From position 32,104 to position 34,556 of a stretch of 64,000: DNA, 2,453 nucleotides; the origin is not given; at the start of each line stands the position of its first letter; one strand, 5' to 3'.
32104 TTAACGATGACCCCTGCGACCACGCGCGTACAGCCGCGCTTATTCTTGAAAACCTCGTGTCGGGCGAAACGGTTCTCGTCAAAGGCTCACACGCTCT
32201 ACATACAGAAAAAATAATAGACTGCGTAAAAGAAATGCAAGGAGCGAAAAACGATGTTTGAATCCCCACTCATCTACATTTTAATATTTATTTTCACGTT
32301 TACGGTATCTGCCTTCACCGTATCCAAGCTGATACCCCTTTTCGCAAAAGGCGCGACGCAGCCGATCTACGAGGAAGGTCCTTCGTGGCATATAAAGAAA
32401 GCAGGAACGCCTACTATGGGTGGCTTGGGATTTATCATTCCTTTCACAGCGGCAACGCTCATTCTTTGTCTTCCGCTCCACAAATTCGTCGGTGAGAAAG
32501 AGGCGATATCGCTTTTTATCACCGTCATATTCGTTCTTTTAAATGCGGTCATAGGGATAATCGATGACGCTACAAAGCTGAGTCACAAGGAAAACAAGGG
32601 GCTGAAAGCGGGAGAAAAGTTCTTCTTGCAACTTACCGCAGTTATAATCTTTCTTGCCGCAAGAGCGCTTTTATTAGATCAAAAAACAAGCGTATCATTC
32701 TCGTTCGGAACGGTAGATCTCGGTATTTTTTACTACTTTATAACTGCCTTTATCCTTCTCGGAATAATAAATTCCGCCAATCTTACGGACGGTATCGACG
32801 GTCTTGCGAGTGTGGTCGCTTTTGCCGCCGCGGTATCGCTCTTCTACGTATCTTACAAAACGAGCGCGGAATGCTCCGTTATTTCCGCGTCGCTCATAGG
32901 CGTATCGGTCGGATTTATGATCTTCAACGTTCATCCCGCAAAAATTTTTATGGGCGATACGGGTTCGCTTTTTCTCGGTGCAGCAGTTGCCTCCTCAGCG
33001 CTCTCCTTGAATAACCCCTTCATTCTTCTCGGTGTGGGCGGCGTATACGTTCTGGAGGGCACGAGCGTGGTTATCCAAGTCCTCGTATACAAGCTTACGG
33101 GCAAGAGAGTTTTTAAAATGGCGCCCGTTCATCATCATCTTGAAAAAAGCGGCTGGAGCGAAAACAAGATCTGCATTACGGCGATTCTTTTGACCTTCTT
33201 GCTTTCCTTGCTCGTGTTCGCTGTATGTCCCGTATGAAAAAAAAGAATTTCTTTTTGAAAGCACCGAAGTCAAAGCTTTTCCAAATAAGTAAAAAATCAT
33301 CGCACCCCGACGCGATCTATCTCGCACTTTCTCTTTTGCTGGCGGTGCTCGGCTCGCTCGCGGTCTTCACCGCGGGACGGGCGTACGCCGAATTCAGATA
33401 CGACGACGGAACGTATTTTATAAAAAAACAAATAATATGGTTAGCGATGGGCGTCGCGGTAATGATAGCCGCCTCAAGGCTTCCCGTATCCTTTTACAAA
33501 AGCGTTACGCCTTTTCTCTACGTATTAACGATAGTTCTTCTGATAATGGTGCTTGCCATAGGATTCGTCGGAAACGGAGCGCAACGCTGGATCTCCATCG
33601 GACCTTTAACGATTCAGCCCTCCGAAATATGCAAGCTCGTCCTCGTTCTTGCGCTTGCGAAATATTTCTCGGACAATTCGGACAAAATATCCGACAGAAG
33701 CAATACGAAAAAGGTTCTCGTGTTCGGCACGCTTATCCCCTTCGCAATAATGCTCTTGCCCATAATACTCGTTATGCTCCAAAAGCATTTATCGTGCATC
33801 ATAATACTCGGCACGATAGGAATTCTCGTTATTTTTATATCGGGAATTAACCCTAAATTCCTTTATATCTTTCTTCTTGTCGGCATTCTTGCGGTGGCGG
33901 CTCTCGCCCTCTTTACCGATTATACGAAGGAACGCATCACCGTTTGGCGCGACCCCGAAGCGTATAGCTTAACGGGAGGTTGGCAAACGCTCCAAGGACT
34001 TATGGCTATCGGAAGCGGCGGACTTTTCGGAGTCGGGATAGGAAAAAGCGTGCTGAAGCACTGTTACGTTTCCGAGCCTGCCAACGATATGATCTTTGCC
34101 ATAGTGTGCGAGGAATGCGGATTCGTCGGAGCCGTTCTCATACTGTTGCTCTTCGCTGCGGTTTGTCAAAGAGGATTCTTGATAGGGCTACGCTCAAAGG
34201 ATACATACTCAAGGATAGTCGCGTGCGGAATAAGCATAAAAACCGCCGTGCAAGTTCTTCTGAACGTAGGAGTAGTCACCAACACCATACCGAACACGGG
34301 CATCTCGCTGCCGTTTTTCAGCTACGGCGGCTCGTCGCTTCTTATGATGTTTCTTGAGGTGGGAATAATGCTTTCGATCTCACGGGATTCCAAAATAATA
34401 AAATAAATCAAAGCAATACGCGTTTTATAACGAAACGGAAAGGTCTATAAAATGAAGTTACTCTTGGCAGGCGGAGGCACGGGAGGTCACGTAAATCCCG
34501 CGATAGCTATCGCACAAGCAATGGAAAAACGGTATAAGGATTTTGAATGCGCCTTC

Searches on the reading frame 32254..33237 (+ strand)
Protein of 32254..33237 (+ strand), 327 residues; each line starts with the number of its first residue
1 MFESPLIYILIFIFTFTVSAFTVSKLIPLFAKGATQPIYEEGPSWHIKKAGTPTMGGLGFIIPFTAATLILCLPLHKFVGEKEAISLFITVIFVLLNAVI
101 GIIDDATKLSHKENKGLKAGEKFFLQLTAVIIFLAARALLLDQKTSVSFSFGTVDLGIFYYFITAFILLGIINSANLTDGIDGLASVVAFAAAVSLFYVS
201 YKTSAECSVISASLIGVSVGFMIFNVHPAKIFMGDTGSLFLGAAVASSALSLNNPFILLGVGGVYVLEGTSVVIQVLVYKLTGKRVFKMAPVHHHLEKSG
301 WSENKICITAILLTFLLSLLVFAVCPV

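Call 59: search_protein_families(library=pfam, proteins=[window:32254-33237:+], max_evalue=0.00001)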
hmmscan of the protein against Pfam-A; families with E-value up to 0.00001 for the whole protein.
window:32254-33237:+ (327 aa): 1 family
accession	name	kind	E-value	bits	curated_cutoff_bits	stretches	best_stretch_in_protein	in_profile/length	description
PF00953.26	Glycos_transf_4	-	2.3e-34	119.1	27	1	88-252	2-159/160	Glycosyl transferase family 4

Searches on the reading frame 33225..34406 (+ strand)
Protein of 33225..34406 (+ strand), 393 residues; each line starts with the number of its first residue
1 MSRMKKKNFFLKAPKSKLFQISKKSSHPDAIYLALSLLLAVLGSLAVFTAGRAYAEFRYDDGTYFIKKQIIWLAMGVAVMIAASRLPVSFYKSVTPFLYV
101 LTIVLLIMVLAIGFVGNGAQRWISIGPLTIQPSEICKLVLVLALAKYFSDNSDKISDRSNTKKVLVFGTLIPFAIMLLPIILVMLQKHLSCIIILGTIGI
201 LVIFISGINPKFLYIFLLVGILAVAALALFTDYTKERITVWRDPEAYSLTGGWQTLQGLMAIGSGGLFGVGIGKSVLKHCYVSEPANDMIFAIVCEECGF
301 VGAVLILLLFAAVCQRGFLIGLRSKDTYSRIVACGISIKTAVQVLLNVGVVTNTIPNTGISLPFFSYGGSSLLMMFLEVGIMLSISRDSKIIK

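Call 59: search_protein_families(library=pfam, proteins=[window:33225-34406:+], max_evalue=0.00001)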
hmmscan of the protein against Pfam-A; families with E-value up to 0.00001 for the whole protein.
window:33225-34406:+ (393 aa): 1 family
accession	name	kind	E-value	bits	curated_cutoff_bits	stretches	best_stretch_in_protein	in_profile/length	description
PF01098.24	FTSW_RODA_SPOVE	-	1.1e-94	317.8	26.4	1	32-390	4-355/356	Cell cycle protein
